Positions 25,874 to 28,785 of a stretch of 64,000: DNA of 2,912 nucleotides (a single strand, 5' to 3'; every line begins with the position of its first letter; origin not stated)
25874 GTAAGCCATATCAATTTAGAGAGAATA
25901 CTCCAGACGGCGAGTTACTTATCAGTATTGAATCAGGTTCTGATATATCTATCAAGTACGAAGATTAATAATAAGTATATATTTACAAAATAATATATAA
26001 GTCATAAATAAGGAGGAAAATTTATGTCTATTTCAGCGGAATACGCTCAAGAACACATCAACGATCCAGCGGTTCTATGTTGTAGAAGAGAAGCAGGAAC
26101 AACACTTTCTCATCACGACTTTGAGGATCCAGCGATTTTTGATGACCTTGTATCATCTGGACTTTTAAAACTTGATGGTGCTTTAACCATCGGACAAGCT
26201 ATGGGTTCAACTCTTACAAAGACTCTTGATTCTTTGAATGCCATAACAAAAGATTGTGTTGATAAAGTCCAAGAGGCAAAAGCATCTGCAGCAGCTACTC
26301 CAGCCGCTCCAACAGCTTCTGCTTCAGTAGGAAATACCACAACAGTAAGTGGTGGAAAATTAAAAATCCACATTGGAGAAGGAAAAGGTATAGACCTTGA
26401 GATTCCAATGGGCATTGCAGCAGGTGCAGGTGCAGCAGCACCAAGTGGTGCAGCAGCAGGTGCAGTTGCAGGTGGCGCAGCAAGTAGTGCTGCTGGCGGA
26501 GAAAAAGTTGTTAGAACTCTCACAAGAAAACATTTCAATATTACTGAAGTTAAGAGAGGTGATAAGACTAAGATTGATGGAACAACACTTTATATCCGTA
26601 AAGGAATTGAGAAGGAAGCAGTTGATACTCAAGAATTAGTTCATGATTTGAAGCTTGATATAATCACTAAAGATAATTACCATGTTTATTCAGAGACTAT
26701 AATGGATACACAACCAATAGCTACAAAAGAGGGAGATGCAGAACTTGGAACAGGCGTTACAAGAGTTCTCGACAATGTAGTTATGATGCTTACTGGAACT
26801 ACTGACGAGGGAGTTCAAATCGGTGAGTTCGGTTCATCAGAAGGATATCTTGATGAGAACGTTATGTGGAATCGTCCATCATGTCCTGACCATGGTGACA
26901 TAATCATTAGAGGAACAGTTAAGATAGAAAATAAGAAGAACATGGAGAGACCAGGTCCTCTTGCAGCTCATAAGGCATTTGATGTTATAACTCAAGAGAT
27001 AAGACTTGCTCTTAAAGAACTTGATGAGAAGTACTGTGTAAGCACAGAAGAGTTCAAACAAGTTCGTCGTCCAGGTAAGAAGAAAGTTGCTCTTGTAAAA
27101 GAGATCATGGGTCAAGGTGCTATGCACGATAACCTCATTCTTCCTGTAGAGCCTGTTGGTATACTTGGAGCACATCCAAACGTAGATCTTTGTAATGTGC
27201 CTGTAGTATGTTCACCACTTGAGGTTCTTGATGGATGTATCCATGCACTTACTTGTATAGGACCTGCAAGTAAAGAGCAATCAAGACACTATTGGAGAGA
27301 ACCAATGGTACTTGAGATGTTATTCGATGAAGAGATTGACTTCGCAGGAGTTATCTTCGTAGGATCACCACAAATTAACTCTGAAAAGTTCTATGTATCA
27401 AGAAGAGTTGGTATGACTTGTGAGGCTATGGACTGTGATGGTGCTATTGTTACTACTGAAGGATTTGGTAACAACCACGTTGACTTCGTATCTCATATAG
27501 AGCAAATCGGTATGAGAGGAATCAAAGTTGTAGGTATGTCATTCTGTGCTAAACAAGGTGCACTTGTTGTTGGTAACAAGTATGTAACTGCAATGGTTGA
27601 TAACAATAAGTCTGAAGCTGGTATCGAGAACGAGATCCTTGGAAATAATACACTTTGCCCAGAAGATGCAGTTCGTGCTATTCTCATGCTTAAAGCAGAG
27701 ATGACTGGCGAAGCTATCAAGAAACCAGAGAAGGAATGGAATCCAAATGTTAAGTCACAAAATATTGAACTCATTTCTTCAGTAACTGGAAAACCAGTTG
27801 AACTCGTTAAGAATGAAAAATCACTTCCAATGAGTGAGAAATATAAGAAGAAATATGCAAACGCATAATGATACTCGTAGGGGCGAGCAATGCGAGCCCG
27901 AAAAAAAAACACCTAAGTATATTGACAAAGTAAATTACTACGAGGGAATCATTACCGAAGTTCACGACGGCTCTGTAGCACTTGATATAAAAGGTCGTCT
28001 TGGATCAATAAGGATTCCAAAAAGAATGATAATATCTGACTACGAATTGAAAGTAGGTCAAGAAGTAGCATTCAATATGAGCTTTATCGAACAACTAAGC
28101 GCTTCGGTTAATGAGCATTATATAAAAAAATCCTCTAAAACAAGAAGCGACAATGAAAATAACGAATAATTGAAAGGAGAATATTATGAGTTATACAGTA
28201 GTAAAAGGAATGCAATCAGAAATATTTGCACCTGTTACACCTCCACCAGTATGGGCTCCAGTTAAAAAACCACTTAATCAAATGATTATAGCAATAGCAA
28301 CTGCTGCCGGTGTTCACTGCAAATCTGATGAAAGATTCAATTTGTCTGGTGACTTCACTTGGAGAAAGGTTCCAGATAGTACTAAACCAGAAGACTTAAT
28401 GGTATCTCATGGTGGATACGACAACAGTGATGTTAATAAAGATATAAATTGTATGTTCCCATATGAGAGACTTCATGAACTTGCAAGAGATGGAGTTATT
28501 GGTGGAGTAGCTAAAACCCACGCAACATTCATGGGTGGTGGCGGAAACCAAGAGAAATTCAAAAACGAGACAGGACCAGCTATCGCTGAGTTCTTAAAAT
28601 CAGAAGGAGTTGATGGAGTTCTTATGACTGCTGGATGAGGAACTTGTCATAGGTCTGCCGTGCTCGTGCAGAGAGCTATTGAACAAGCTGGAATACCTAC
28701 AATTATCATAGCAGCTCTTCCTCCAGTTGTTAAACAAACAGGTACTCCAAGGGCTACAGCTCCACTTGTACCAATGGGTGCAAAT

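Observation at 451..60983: Dispersed GC-rich 'GTAG + imperfect hairpin' element family (REP-like), strictly co-oriented with genes, with paired-position covariation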

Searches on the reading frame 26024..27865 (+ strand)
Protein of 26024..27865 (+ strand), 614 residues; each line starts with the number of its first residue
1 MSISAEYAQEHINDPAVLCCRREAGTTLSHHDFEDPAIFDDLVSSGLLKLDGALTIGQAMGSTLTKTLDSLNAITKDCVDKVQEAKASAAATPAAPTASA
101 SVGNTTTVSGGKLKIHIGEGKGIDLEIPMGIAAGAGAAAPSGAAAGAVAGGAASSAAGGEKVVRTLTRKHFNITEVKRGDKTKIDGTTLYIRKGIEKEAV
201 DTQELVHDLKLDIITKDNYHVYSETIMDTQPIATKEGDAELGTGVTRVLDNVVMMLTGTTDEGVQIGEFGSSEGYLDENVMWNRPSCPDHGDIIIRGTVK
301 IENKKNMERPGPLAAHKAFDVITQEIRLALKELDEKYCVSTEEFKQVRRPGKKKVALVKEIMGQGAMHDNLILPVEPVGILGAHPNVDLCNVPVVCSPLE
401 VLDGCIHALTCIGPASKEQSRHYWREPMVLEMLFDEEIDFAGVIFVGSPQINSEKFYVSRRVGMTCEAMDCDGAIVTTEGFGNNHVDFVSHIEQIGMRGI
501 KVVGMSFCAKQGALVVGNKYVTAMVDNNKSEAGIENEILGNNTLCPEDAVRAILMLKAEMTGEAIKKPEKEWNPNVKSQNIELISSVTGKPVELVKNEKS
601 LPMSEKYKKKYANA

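Call 61: search_protein_families(library=pfam, proteins=[window:26024-27865:+], max_evalue=0.00001)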
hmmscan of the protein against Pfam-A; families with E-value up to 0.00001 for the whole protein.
window:26024-27865:+ (614 aa): 1 family
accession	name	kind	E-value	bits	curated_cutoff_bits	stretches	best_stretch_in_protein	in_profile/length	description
PF09338.16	Gly_reductase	-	7e-25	87.8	22.2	1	166-507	3-340/426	Glycine/sarcosine/betaine reductase component B subunits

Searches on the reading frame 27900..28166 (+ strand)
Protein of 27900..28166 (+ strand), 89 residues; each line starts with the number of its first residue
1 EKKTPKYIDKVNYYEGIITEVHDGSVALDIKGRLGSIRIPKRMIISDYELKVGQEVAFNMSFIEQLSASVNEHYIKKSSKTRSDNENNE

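Call 80: search_protein_families(library=pfam, proteins=[window:27900-28166:+], max_evalue=0.001)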
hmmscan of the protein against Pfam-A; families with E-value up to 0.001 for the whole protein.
window:27900-28166:+ (89 aa): 0 families

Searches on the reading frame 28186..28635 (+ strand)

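Call 80: search_protein_families(library=pfam, proteins=[window:28186-28635:+], max_evalue=0.001)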
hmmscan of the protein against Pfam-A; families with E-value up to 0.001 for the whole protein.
window:28186-28635:+ (150 aa): 1 family
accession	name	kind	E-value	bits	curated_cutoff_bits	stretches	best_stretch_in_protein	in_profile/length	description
PF07355.17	GRDB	-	4.7e-14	52.9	22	1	25-149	218-346/347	Glycine/sarcosine/betaine reductase selenoprotein B (GRDB)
